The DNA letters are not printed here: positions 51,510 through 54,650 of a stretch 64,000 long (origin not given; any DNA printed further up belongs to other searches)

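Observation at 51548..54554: Lower-GC island carrying a lone 946-aa SF2 DEAH helicase with an uncharacterised ~350-aa C-terminal region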

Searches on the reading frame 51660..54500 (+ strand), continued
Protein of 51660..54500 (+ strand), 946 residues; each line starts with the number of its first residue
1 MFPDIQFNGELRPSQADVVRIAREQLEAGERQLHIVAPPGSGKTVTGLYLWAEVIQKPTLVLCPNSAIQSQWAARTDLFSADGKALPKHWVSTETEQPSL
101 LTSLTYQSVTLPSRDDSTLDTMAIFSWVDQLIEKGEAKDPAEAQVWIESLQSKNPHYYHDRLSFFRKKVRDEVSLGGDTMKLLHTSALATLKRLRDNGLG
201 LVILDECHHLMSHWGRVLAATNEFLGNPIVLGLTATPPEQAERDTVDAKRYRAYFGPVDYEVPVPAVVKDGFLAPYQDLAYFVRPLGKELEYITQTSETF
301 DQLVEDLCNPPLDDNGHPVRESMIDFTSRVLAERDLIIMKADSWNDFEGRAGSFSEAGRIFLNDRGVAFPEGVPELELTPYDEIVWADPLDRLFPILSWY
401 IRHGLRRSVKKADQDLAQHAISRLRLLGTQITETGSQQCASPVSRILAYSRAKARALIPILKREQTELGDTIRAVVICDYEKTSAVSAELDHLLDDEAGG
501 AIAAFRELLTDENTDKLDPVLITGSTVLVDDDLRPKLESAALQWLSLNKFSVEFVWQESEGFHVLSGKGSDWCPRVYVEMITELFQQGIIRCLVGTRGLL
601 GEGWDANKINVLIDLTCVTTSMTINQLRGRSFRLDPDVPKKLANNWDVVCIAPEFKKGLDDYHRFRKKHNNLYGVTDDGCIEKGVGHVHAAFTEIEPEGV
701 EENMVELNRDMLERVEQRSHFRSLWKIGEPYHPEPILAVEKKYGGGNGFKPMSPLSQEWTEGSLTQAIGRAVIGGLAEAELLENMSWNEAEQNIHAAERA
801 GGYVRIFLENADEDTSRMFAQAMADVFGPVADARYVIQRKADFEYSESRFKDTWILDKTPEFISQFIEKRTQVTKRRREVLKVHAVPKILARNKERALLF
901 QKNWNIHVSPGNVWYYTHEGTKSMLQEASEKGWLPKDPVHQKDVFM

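Call 19: find_related_loci(query=A1, collection=genome_contigs, flank=8000)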
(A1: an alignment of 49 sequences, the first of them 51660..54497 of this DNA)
Query A1 (946 aa) in genome_contigs; peptide patterns used: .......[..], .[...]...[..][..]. (x = any residue, [..] = any of these).
600 stretches matched a pattern (row limit reached: there are more); 563 encode a relative of the query (tblastn E <= 1e-3); the best 80 are kept; 80 distinct loci.
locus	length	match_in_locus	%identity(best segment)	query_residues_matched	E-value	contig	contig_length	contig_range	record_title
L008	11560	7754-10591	84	1-946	0e+0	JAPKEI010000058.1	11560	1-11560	MAG: Verrucomicrobiota bacterium isolate ANT-112 NODE_2747_length_11560_cov_10.717775, whole genome shotgun sequence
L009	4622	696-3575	69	1-946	0e+0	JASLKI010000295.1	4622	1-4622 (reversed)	MAG: Verrucomicrobiota bacterium isolate ETNP1_MAG_26 c_000001444266, whole genome shotgun sequence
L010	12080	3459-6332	68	2-946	0e+0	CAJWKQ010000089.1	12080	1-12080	MAG TPA_asm: uncultured Verrucomicrobiales bacterium isolate ERR599156_bin.66_MetaBAT_v2.12.1_MAG genome assembly, conti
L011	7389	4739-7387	66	1-867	0e+0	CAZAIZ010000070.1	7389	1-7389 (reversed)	MAG TPA_asm: uncultured Pedosphaera sp. isolate SRP260945_co1_342 genome assembly, contig: NODE_18554_length_7389_cov_22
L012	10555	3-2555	61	103-946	0e+0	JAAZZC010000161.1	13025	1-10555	MAG: Verrucomicrobiales bacterium isolate bin85o c_000000129605, whole genome shotgun sequence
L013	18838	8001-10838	54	2-946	0e+0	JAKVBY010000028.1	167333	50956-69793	MAG: Pirellulaceae bacterium isolate ALOHA_ZT_40 ZT-Pirellulaceae-1_28, whole genome shotgun sequence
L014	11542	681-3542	52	2-946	0e+0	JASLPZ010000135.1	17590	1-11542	MAG: Pirellulaceae bacterium isolate Arabian11_MAG_71 NODE_135_length_17590_cov_3.707703, whole genome shotgun sequence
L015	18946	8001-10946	51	1-946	0e+0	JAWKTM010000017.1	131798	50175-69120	MAG: Pirellulaceae bacterium isolate ABC2.65 ABC2.65.fa-17, whole genome shotgun sequence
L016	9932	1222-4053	53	2-945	0e+0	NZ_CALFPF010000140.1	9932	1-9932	MAG: uncultured Gimesia sp. isolate ERR2206780_bin.84_CONCOCT_v1.1_MAG ERZ890250.4067, whole genome shotgun sequence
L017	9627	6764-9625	54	2-946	0e+0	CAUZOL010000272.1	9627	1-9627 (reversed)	MAG: Planctomycetota bacterium isolate CB9_331.83 genome assembly, contig: Ga0302133_10003419, whole genome shotgun sequ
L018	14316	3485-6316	52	2-946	0e+0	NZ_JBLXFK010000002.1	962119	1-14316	MAG: Gimesia sp. isolate ET02-14 T02maxbin_out.050RE.5K@2, whole genome shotgun sequence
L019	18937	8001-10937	51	2-946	0e+0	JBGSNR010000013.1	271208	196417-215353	MAG: Pirellulaceae bacterium isolate JTS-AC260 k141_2295023, whole genome shotgun sequence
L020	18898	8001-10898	52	2-946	0e+0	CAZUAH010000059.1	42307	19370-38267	MAG TPA_asm: uncultured Pirellulaceae bacterium isolate SRP077602_co5_269 genome assembly, contig: NODE_4372_length_4230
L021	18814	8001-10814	53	2-946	0e+0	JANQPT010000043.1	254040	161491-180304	MAG: Planctomycetales bacterium isolate IP29b_bin.173 k99_3092181, whole genome shotgun sequence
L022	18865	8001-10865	51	2-946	0e+0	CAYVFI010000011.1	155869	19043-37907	MAG TPA_asm: uncultured Planctomycetaceae bacterium isolate SRP268394_co2_233 genome assembly, contig: NODE_60_length_15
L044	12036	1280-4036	50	2-944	0e+0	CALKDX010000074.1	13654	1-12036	MAG: Candidatus Poseidoniaceae archaeon isolate S4_Bin_Bin_159_sub_1 genome assembly, contig: c_000000014383, whole geno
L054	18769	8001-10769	49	2-945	0e+0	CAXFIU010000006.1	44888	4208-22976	MAG TPA_asm: uncultured Candidatus Poseidoniales archaeon isolate ERR599081_maxbin2_15 genome assembly, contig: ERZ84128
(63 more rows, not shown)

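Call 25: search_protein_families(library=pfam, proteins=[L044:4048-5403:-, L044:5689-7002:-, L044:7033-7956:-, L044:7956-9257:-, L044:9221-10306:+, L044:10206-11018:+, L054:6610-7878:-, L054:4450-5850:+, L054:2844-4448:+], max_evalue=0.001)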
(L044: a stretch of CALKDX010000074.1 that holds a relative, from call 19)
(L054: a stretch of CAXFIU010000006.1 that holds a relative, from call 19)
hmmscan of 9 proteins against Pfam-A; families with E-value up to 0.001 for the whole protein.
L044:4048-5403:- (451 aa): 0 families

L044:5689-7002:- (437 aa): 1 family
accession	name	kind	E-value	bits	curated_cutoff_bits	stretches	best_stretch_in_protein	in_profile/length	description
PF01896.25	DNA_primase_S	-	3.7e-08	34.3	26.8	1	102-216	1-158/163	DNA primase small subunit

L044:7033-7956:- (307 aa): 3 families
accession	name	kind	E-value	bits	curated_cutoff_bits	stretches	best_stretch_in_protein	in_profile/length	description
PF00549.24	Ligase_CoA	-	9.5e-26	90.9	24.5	1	164-283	1-126/128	CoA-ligase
PF02629.25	CoA_binding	-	3.2e-22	79.5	22.3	1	7-108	2-97/97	CoA binding domain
PF13607.11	Succ_CoA_lig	-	8.1e-10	39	27.4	1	158-294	1-132/138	Succinyl-CoA ligase like flavodoxin domain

L044:7956-9257:- (433 aa): 4 families
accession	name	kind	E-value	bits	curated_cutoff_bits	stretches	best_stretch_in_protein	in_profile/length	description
PF08442.15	ATP-grasp_2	-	4.5e-68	229.3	29.5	1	33-246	1-201/202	ATP-grasp domain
PF00549.24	Ligase_CoA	-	6.5e-33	114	24.5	1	306-425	1-127/128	CoA-ligase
PF24948.1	Citrate_synth_N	-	1.5e-13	51.1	83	1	109-271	76-229/232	ATP-citrate synthase ATP-grasp domain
PF13549.11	ATP-grasp_5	-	1.8e-05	24.7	27.6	1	34-260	10-219/221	ATP-grasp domain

L044:9221-10306:+ (361 aa): 4 families
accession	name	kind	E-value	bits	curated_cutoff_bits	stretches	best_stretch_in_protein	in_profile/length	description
PF00483.29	NTP_transferase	-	8.5e-35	120.9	21.2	1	29-251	2-239/245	Nucleotidyl transferase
PF24894.1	Hexapep_GlmU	-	1e-08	35.7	23.3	1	279-348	13-82/104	GlmU-like, C-terminal hexapeptide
PF12804.13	NTP_transf_3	-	2.6e-08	34.7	27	1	29-109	1-69/160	MobA-like NTP transferase domain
PF25084.1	LbH_EIF2B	-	2.5e-06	27.9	54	1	292-347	12-68/105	EIF2B subunit epsilon LbH domain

L044:10206-11018:+ (270 aa): 3 families
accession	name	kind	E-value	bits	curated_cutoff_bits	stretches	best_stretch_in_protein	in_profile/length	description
PF00121.24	TIM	-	5.3e-29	101.9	20.1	2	179-262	154-242/245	Triosephosphate isomerase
PF05690.20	ThiG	-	3.5e-06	27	23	1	214-259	169-214/247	Thiazole biosynthesis protein ThiG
PF01070.24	FMN_dh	-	2.1e-05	24.2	24.9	1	211-249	264-302/350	FMN-dependent dehydrogenase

L054:6610-7878:- (422 aa): 1 family
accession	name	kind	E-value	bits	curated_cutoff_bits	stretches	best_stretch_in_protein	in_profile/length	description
PF01979.26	Amidohydro_1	-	5.4e-42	144.7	25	1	60-347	6-293/345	Amidohydrolase family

L054:4450-5850:+ (466 aa): 2 families
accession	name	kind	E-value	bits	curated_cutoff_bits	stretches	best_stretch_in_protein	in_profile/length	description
PF08338.16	DUF1731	-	6.3e-17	61.5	27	1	414-460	1-46/47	Domain of unknown function (DUF1731)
PF01370.27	Epimerase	-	3.1e-13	50.1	20.9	1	168-386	1-238/240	NAD dependent epimerase/dehydratase family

L054:2844-4448:+ (534 aa): 0 families

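Call 31: predict_structure(alignment_id=A1)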
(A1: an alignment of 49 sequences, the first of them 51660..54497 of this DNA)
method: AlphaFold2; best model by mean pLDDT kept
length: 946 residues; sequences in the alignment: 49
mean_pLDDT: 76.6   pTM: 0.53
mean pLDDT of the five models: 76.6, 76.0, 75.8, 73.0, 71.0
residues with pLDDT >= 90: 162; 70-90: 531; 50-70: 176; < 50: 77
segments of 3 or more residues with pLDDT < 50: 208-213, 240-243, 264-276, 483-498, 601-607, 618-634, 686-690, 745-748, 753-755
pLDDT, mean of each block of 10 residues (from residue 1): 87 81 88 75 84 94 68 82 88 87 81 67 84 84 85 82 78 67 78 89 69 62 84 66 56 72 40 46 77 73 88 88 94 89 89 89 90 79 66 87 89 88 75 70 65 87 87 81 47 44 85 91 80 89 88 81 79 73 82 75 51 63 30 54 74 61 64 68 56 58 72 69 62 77 58 55 89 93 86 83 82 88 90 89 78 81 81 81 92 93 89 86 83 80 78
secondary structure, 60 per line:
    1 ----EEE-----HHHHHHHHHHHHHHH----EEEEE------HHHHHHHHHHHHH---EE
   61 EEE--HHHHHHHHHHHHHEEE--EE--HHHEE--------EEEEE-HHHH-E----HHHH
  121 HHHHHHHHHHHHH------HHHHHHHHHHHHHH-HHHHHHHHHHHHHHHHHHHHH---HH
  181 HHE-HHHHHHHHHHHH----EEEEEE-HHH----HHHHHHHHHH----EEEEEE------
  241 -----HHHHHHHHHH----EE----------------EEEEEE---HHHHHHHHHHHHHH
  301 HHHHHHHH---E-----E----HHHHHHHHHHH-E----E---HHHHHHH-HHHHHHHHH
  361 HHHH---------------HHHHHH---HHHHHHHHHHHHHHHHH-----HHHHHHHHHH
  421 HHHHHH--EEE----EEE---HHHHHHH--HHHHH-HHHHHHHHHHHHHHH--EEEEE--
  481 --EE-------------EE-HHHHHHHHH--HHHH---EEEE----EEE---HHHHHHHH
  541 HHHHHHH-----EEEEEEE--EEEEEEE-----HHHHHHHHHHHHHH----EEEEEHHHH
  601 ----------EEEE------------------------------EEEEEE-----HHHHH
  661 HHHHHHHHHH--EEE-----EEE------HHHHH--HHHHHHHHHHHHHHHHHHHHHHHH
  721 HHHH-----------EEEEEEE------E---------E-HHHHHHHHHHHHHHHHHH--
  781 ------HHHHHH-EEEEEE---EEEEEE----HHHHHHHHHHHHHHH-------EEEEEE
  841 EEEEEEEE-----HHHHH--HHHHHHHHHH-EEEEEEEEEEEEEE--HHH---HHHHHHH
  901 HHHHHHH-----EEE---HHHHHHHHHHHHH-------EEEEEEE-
elements in order (helices of 4 or more, strands of 3 or more residues): E5-7 H13-27 E32-36 H43-55 E59-63 H66-78 E79-81 E101-105 H107-110 H117-133 H140-153 H155-175 H179-182 H185-196 E201-206 H215-224 E229-234 H246-255 E278-283 H287-308 H323-333 H344-350 H352-364 H380-385 H389-405 H411-426 E429-431 E436-438 H442-448 H451-455 H457-471 E474-478 H501-509 H512-515 E519-522 E527-529 H533-547 E553-559 E562-568 H574-587 E592-596 H597-600 E611-614 E645-650 H656-670 E673-675 E681-683 H690-694 H697-724 E736-742 H761-778 H787-792 E794-799 E803-808 H813-827 E835-848 H854-858 H861-870 E872-885 H894-907 E913-915 H919-931 E939-945

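Call 37: search_solved_structures(query=A1, max_evalue=0.1, show_alignments=0)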
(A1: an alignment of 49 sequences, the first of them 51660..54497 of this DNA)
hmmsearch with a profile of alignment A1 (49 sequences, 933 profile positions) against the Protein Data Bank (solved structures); distinct sequences matched with E-value up to 0.1: 25.
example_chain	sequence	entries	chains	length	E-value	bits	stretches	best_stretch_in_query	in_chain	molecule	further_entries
6p4f_A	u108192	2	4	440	2.1e-07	32.7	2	198-303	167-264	DNA-dependent ATPase XPBII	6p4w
5tnu_A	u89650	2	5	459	2.4e-07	32.5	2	198-292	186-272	DNA-dependent ATPase XPBII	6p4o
3h1t_A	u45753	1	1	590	4.6e-05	24.9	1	200-278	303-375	Type I site-specific restriction-modification system, R (Restriction) subunit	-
5of4_A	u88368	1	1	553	0.00013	23.4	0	12-88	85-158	TFIIH basal transcription factor complex helicase XPB subunit,XPB,TFIIH basal transcriptio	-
8ebt_A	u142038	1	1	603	0.00019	22.8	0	12-88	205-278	General transcription and DNA repair factor IIH helicase subunit XPB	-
2fz4_A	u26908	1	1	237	0.00021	22.8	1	34-109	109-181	DNA repair protein RAD25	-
6nmi_A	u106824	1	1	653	0.00024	22.5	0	12-88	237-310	General transcription and DNA repair factor IIH helicase subunit XPB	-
8bvw_0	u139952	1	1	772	0.00035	22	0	12-88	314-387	General transcription and DNA repair factor IIH helicase subunit XPB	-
1wp9_A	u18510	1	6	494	0.00036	22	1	194-245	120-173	ATP-dependent RNA helicase, putative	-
28jm_A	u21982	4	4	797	0.00036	22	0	12-88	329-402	General transcription and DNA repair factor IIH helicase subunit XPB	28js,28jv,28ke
29vf_0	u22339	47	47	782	0.00036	21.9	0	12-88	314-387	General transcription and DNA repair factor IIH helicase subunit XPB | TFIIH basal transcription factor complex helicase XPB subunit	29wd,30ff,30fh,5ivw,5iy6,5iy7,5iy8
6jde_B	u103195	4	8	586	0.0007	21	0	198-278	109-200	Putative DNA repair helicase RadD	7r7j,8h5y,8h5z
6p66_A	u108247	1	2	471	0.0011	20.4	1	34-109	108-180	DNA repair protein RAD25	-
2fwr_A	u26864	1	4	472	0.0011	20.4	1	34-109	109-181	DNA repair protein RAD25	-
5fmf_1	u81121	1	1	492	0.0025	19.2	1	12-80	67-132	DNA REPAIR HELICASE RAD25, SSL2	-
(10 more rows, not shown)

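Call 51: search_protein_representatives(alignment_id=A1)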
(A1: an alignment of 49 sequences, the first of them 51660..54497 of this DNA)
Query: 49 sequences, 933 profile positions. Proteins with E-value up to 0.001 (for the whole library): 3610; up to 1e-10: 1912; up to 1e-30: 1086. The best 150 are listed.
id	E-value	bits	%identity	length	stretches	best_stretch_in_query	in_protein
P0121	0.0e+00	1538.5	-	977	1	3-933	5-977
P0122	0.0e+00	1289.2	-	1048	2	385-932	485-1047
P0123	0.0e+00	1168.6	-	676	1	2-658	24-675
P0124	0.0e+00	1127.1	-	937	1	3-932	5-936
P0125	0.0e+00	1077.3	-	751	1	219-925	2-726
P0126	4.5e-295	998.0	-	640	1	322-932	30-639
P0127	9.1e-284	960.5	-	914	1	8-916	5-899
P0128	1.2e-249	847.7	-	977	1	34-919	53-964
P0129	3.0e-240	816.5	-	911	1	31-922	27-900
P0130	6.4e-228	775.7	-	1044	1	3-907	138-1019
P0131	4.8e-227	772.8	-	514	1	429-933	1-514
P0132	1.5e-207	708.3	-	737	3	441-930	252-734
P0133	5.1e-206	703.3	-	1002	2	7-749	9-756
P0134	5.9e-206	703.0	-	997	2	13-782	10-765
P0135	4.3e-204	696.9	-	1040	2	8-751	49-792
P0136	3.5e-201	687.2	-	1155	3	9-559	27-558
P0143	3.8e-188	644.1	-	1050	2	5-744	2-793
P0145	5.1e-185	633.7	-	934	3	179-747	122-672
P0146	9.6e-185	632.8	-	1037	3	4-679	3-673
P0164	2.9e-166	571.7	-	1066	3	179-748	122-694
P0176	3.2e-159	548.4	-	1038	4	185-750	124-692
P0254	2.1e-114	400.1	-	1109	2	8-743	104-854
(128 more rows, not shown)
